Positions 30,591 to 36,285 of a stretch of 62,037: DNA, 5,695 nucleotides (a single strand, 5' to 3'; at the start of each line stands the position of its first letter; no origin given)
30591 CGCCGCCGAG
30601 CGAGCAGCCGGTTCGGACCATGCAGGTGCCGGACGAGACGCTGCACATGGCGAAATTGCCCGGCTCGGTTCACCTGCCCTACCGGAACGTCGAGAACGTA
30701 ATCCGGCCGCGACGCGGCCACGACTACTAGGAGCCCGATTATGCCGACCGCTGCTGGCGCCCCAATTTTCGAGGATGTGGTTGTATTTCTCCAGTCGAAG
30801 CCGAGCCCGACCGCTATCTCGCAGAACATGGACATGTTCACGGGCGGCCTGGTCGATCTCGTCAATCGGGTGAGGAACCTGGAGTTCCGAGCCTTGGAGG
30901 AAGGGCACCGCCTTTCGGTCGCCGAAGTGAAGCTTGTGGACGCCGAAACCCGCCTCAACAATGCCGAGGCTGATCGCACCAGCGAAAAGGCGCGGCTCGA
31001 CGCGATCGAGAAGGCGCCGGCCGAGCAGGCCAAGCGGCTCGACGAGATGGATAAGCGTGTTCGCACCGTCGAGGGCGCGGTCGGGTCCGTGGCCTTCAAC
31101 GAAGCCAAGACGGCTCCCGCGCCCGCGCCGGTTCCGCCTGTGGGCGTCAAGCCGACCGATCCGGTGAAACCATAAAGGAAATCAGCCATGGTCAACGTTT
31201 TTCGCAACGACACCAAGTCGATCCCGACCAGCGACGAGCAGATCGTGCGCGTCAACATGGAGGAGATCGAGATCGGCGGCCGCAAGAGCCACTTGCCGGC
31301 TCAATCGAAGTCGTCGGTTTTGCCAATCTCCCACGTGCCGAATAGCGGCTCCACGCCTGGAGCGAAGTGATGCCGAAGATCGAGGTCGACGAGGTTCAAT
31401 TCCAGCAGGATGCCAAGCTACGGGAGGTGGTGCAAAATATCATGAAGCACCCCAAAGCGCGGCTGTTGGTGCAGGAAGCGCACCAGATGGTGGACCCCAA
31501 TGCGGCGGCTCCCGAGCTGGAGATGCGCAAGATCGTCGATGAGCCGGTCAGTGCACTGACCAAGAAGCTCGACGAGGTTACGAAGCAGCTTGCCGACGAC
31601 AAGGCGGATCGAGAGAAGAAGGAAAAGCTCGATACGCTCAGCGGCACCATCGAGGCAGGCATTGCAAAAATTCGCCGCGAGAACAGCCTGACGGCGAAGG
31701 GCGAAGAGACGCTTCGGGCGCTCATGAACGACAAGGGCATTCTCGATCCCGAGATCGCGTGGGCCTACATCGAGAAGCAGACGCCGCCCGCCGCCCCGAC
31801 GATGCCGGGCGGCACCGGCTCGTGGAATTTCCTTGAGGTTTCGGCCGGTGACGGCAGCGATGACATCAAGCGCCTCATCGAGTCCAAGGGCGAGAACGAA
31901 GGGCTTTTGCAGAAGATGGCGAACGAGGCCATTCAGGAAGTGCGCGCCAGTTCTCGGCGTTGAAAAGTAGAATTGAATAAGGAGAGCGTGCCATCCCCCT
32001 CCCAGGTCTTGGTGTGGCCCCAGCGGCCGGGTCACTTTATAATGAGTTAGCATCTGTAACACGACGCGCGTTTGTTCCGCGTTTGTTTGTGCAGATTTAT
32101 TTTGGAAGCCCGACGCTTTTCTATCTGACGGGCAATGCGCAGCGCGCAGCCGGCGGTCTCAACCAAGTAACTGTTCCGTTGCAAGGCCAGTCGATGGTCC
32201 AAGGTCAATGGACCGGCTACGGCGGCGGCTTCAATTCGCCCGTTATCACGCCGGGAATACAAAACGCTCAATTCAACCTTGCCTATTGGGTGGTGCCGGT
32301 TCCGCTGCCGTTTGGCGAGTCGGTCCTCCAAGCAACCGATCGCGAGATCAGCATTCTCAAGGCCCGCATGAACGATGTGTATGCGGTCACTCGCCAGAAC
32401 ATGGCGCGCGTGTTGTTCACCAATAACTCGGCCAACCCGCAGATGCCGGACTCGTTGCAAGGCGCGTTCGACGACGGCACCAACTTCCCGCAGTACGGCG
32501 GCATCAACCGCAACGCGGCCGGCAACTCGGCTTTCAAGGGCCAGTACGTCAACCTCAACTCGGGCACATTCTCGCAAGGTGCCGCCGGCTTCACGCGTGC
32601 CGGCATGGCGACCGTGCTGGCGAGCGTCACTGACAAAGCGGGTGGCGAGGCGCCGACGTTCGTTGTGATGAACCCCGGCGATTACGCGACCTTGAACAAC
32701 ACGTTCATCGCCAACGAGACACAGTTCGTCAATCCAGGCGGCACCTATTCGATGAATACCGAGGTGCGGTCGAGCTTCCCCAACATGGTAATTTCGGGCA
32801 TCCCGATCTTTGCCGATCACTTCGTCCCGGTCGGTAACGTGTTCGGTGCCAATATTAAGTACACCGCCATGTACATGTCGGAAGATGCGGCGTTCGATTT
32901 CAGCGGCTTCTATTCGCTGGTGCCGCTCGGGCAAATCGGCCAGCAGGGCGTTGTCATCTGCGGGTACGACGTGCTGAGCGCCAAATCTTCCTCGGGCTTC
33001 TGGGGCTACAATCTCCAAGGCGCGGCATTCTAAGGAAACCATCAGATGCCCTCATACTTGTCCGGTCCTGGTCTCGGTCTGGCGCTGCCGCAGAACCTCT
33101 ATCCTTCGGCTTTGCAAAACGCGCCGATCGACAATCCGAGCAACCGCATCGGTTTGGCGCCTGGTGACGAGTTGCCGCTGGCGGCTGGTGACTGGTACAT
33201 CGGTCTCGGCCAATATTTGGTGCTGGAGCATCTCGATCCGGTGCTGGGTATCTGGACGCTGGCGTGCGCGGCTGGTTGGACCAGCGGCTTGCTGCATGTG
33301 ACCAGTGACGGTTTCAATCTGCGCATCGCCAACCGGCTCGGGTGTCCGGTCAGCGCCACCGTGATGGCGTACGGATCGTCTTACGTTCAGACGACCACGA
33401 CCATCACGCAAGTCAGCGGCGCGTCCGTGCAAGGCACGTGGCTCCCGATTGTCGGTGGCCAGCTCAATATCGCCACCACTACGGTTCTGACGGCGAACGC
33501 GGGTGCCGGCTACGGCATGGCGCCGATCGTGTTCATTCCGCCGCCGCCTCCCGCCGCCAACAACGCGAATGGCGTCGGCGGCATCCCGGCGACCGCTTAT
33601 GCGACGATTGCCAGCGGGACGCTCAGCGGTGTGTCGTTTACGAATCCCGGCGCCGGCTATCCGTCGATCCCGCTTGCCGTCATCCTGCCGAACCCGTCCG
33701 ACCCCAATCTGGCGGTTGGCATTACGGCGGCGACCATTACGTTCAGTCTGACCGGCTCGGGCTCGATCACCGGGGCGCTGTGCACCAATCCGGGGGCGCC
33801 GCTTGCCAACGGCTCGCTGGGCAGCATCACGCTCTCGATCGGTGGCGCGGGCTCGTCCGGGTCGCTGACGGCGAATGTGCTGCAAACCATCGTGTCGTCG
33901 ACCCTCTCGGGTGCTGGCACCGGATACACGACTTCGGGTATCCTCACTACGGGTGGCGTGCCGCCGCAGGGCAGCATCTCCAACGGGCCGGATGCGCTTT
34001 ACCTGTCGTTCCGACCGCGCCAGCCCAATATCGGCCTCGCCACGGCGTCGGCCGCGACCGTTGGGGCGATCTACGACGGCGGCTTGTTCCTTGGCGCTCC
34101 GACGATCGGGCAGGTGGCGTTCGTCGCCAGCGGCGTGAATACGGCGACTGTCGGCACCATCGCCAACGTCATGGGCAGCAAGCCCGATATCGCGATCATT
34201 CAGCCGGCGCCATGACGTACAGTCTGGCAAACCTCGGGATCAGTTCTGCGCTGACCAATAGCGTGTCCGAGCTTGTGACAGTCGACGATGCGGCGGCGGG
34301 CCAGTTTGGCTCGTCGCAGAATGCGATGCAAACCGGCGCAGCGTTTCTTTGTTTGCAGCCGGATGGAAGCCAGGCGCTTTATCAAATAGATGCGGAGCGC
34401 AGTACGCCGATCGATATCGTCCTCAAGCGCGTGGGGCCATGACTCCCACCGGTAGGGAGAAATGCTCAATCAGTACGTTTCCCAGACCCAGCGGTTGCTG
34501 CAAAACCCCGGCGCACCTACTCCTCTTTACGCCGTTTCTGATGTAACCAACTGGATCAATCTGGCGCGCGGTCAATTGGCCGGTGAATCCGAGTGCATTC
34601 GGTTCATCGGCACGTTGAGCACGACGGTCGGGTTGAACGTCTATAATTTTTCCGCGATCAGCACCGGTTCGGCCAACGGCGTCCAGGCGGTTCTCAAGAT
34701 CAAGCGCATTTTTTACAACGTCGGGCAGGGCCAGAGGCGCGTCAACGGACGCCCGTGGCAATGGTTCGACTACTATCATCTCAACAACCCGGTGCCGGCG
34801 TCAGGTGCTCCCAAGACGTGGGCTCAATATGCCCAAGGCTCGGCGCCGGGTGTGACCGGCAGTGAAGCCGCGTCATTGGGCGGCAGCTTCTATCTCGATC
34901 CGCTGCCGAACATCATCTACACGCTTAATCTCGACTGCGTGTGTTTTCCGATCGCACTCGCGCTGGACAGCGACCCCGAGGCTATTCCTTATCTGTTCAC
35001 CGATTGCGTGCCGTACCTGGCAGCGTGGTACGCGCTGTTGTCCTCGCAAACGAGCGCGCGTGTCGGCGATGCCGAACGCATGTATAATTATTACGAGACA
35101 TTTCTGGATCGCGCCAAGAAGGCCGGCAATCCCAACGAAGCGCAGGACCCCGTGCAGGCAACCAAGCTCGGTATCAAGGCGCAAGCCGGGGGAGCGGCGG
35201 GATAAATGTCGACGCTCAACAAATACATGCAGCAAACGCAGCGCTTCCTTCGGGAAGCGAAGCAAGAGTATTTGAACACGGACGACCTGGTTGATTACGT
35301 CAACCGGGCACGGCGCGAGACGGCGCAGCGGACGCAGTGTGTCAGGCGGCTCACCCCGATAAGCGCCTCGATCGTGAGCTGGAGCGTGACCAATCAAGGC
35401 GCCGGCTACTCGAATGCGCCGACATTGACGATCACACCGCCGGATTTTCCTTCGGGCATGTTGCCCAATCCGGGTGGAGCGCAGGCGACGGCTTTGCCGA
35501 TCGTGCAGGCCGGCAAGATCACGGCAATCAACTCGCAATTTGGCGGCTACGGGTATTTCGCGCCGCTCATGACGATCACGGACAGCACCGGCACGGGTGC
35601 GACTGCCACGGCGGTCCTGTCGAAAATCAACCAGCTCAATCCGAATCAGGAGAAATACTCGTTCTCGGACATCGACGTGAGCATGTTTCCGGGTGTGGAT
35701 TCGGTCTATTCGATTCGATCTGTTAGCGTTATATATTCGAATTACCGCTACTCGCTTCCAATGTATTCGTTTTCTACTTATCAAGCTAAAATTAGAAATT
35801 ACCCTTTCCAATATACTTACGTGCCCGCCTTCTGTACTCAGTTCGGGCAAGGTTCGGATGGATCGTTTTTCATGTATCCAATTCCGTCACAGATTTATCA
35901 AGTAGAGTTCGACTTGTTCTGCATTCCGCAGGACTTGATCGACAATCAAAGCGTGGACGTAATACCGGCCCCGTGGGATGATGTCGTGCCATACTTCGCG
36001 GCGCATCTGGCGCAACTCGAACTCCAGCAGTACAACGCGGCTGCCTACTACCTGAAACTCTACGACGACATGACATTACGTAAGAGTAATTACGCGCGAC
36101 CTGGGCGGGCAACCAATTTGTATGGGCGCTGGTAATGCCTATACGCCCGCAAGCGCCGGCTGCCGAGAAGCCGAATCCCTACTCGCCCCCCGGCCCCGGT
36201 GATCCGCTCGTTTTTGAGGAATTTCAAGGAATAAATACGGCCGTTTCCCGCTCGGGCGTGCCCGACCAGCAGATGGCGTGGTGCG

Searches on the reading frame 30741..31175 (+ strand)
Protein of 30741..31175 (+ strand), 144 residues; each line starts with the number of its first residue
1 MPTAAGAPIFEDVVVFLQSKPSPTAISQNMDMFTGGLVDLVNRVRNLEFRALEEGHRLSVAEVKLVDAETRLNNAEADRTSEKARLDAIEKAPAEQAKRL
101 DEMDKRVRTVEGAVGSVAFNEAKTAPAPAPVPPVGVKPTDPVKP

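Call 30: search_protein_families(library=pfam, proteins=[window:30741-31175:+], max_evalue=0.01)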
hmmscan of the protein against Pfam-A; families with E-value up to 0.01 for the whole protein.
window:30741-31175:+ (144 aa): 1 family
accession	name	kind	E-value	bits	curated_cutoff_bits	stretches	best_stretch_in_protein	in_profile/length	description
PF23991.1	DUF7310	-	1.2e-05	26.2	40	1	56-117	3-63/83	Coiled-coil region of unknown function (DUF7310)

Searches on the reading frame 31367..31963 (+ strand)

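Call 30: search_protein_families(library=pfam, proteins=[window:31367-31963:+], max_evalue=0.01)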
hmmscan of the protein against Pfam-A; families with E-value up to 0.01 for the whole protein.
window:31367-31963:+ (198 aa): 2 families
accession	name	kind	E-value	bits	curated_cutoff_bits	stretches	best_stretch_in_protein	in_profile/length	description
PF10393.14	Matrilin_ccoil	-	0.0015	18.6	26.3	1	54-76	17-39/45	Trimeric coiled-coil oligomerisation domain of matrilin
PF12873.12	DUF3825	-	0.0066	16.5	27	1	13-107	87-172/238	Domain of unknown function (DUF3825)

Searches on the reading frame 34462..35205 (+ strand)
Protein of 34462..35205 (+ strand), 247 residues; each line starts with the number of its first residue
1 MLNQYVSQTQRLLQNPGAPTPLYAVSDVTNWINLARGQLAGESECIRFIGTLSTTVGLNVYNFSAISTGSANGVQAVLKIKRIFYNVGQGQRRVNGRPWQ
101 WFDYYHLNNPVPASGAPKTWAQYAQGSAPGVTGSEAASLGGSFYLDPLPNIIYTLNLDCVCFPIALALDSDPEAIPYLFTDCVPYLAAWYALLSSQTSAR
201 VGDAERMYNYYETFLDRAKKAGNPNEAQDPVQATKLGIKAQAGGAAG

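Call 30: search_protein_families(library=pfam, proteins=[window:34462-35205:+], max_evalue=0.01)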
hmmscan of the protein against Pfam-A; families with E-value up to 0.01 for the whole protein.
window:34462-35205:+ (247 aa): 1 family
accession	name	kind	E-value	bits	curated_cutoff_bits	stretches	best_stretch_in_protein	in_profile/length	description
PF24175.2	SU10_adaptor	-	4.7e-08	34.2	27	1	10-221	11-181/194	SU10 adaptor protein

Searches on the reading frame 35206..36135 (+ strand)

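Call 30: search_protein_families(library=pfam, proteins=[window:35206-36135:+], max_evalue=0.01)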
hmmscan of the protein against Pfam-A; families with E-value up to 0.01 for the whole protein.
window:35206-36135:+ (309 aa): 1 family
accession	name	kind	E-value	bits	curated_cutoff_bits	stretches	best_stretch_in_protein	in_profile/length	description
PF24175.2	SU10_adaptor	-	3.2e-08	34.7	27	1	144-290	48-179/194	SU10 adaptor protein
